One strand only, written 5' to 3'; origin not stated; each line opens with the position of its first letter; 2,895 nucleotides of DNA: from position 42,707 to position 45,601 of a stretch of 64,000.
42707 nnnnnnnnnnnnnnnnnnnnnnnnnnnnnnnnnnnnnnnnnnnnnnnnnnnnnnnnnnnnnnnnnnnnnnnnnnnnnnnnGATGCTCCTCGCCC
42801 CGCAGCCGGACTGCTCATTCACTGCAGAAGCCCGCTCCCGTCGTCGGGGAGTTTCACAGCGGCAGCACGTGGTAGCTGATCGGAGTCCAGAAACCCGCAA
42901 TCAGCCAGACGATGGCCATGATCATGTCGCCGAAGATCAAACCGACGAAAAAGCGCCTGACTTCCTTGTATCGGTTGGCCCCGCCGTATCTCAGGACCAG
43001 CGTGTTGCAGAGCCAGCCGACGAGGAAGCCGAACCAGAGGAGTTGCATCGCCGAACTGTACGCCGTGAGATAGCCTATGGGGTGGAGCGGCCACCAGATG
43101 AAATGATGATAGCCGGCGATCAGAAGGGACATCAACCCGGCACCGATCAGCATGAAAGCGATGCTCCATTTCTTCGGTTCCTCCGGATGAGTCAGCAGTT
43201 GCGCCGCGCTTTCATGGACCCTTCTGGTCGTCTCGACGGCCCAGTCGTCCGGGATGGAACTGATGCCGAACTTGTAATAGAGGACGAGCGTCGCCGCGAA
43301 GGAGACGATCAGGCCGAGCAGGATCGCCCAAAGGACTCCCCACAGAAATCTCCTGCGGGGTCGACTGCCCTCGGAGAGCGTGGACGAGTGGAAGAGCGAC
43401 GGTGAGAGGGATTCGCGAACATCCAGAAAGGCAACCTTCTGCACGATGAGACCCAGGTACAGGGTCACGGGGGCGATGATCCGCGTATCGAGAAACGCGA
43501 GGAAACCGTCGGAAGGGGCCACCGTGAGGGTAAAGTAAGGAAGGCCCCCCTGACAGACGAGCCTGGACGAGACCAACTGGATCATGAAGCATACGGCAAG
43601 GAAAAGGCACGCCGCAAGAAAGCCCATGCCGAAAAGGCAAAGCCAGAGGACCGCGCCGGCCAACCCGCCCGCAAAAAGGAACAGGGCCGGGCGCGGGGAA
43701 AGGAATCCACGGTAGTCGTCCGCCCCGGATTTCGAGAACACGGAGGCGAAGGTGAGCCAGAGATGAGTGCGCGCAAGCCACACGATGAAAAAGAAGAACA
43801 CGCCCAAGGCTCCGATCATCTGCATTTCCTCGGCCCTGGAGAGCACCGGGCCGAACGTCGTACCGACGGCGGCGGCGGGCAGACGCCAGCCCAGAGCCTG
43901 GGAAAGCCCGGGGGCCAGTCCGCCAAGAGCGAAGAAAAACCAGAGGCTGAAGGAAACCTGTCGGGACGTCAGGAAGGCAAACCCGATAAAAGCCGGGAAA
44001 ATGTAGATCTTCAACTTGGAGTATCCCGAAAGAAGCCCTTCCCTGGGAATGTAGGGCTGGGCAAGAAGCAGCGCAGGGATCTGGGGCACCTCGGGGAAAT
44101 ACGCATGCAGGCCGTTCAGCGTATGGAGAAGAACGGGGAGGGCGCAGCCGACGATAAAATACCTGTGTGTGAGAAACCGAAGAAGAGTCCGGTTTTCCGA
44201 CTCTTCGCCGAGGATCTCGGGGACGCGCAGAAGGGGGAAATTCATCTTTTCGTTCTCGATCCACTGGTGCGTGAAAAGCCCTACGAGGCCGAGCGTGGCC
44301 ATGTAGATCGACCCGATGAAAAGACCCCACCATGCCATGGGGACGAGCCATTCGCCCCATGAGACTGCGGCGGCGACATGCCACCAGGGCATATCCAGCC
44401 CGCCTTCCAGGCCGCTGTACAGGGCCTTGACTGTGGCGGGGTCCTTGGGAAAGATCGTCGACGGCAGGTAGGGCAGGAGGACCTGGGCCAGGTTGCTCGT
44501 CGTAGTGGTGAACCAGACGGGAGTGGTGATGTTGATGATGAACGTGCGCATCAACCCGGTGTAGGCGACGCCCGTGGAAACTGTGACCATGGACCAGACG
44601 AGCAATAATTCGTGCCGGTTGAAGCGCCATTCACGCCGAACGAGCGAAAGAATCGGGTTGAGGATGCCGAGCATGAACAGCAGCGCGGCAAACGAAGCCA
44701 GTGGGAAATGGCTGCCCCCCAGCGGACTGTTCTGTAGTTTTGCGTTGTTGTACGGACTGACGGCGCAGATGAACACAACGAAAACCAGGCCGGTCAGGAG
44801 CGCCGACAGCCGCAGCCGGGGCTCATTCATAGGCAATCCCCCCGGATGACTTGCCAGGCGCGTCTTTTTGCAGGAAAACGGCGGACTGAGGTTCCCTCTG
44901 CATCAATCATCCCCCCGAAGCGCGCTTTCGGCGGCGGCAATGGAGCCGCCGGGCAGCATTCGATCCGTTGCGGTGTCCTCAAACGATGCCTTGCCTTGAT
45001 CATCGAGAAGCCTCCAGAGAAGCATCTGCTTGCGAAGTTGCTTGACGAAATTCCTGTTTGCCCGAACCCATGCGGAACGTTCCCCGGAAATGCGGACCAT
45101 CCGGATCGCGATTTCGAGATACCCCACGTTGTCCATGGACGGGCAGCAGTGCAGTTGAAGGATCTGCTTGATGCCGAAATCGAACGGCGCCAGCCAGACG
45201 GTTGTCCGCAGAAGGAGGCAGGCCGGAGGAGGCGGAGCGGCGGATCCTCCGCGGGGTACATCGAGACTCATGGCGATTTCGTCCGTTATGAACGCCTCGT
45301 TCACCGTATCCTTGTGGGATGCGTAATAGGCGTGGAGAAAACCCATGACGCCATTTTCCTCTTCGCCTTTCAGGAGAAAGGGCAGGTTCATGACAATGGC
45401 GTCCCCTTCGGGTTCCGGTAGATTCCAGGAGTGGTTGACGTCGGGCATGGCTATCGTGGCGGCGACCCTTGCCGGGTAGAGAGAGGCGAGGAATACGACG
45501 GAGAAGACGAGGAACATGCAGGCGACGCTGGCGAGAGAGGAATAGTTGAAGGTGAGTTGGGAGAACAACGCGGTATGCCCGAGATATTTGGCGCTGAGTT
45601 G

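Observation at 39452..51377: Candidate undescribed envelope machine: FtsX permease, ABC ATPase, giant M28-like/MacB-like fusion, two OPT-like membrane proteins and a fused transferase in one operon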

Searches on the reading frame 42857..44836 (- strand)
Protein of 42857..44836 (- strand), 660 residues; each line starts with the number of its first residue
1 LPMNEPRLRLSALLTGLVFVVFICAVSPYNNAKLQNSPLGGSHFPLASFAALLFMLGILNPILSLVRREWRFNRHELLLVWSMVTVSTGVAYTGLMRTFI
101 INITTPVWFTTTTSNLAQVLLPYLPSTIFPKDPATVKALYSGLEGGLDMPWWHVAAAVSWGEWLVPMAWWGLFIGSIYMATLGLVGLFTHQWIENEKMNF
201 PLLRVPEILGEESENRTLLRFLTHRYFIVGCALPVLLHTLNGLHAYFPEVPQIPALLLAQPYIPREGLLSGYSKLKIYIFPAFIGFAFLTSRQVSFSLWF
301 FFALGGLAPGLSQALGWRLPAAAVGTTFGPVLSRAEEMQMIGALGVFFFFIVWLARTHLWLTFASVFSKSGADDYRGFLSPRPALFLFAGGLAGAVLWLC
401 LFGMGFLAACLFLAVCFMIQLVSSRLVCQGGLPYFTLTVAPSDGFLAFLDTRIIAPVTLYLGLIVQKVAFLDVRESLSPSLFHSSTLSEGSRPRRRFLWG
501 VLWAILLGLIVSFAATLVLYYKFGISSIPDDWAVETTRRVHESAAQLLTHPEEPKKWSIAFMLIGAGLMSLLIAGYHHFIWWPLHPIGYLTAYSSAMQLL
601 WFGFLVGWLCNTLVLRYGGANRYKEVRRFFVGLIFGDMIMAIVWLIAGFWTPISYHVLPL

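Call 5: search_protein_families(library=pfam, proteins=[window:42857-44836:-], max_evalue=0.01)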
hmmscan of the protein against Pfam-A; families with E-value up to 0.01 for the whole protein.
window:42857-44836:- (660 aa): 2 families
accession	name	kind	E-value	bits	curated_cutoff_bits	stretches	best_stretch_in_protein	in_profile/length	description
PF20581.3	DUF6785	-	1.2e-143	479.8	25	1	10-524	2-498/498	Family of unknown function (DUF6785)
PF20580.3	DUF6784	-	1.2e-32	112.5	26.4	1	560-658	2-100/101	Domain of unknown function (DUF6784)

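Call 6: search_protein_families(library=ncbifam, proteins=[window:42857-44836:-], max_evalue=0.01)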
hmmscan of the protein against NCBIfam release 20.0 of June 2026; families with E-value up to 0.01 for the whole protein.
window:42857-44836:- (660 aa): 0 families

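Call 31: search_solved_structures(query=A3, max_evalue=10)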
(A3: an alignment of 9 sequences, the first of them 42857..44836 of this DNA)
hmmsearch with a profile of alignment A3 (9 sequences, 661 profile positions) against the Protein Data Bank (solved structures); distinct sequences matched with E-value up to 10: 0.

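Call 46: find_homologous_proteins(query=window:42857-44836:-)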
Query window:42857-44836:- (660 aa): 704 proteins with E <= 0.001 among 8000 candidates; the best 120 are listed.
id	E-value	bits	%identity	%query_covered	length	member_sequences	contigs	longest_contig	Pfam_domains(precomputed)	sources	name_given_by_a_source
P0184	0.0e+0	1423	95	100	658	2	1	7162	PF20580.4,PF20581.4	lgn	-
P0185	0.0e+0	1275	83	100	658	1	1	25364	PF20580.4,PF20581.4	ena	-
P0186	0.0e+0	1255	82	100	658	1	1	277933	PF20580.4,PF20581.4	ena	-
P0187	0.0e+0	1074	68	100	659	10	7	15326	PF20580.4,PF20581.4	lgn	-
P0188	0.0e+0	1070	69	100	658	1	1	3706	PF20580.4,PF20581.4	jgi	jgi:hypothetical protein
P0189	0.0e+0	1055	68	100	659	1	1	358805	PF20580.4,PF20581.4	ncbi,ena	-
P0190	0.0e+0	1055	67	100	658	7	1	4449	PF20580.4,PF20581.4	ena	-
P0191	0.0e+0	1054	67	100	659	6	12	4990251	PF20580.4,PF20581.4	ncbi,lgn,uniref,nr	ncbi:DUF6785 family protein [Syntrophobacter fumaroxidans]|uniref:Uncharacterized protein n=1 Tax=Sy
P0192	0.0e+0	1053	67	100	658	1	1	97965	PF20580.4,PF20581.4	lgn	-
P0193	0.0e+0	1052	68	100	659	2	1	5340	PF20580.4,PF20581.4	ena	-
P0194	0.0e+0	1051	69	100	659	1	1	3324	PF20580.4,PF20581.4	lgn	-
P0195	0.0e+0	1051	67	100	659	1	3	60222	PF20580.4,PF20581.4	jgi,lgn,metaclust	jgi:hypothetical protein|metaclust:\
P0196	0.0e+0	1050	68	100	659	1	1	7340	PF20580.4,PF20581.4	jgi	jgi:hypothetical protein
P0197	0.0e+0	1049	67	100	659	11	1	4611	PF20580.4,PF20581.4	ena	-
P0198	0.0e+0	1048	68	100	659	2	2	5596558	PF20580.4,PF20581.4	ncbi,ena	-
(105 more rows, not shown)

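Call 78: search_protein_families(library=padloc, proteins=[window:42857-44836:-], max_evalue=0.001)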
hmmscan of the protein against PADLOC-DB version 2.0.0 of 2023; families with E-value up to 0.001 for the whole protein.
window:42857-44836:- (660 aa): 0 families

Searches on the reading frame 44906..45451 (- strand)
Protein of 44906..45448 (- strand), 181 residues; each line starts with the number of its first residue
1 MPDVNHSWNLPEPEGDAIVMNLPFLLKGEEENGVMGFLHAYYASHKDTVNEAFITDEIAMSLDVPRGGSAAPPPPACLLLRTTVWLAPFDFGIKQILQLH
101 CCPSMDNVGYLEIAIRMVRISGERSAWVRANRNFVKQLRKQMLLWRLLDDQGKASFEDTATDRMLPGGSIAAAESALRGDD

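Call 75: search_protein_families(library=pfam, proteins=[window:44906-45448:-], max_evalue=1)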
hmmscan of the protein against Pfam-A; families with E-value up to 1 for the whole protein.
seq(181 aa): 0 families

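Call 87: search_solved_structures(query=A9, max_evalue=10)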
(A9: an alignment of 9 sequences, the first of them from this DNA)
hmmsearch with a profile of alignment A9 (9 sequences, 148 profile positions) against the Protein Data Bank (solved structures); distinct sequences matched with E-value up to 10: 0.
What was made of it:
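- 44906..45451 (-): C: conserved C-terminal domain (aa ~1424-1605; cytoplasmic location predicted from the TM topology) with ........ and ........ motifs. Fold unknown. No Pfam or PDB sequence match (calls 75, 87).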

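Call 88: search_protein_families(library=padloc, proteins=[window:44906-45448:-], max_evalue=0.01)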
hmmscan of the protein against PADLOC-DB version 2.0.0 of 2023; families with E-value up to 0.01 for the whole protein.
seq(181 aa): 1 family
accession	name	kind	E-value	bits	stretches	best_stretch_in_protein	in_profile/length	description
PDLC02535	PglX|PglXI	-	0.0073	12.7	1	18-82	484-545/731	PglX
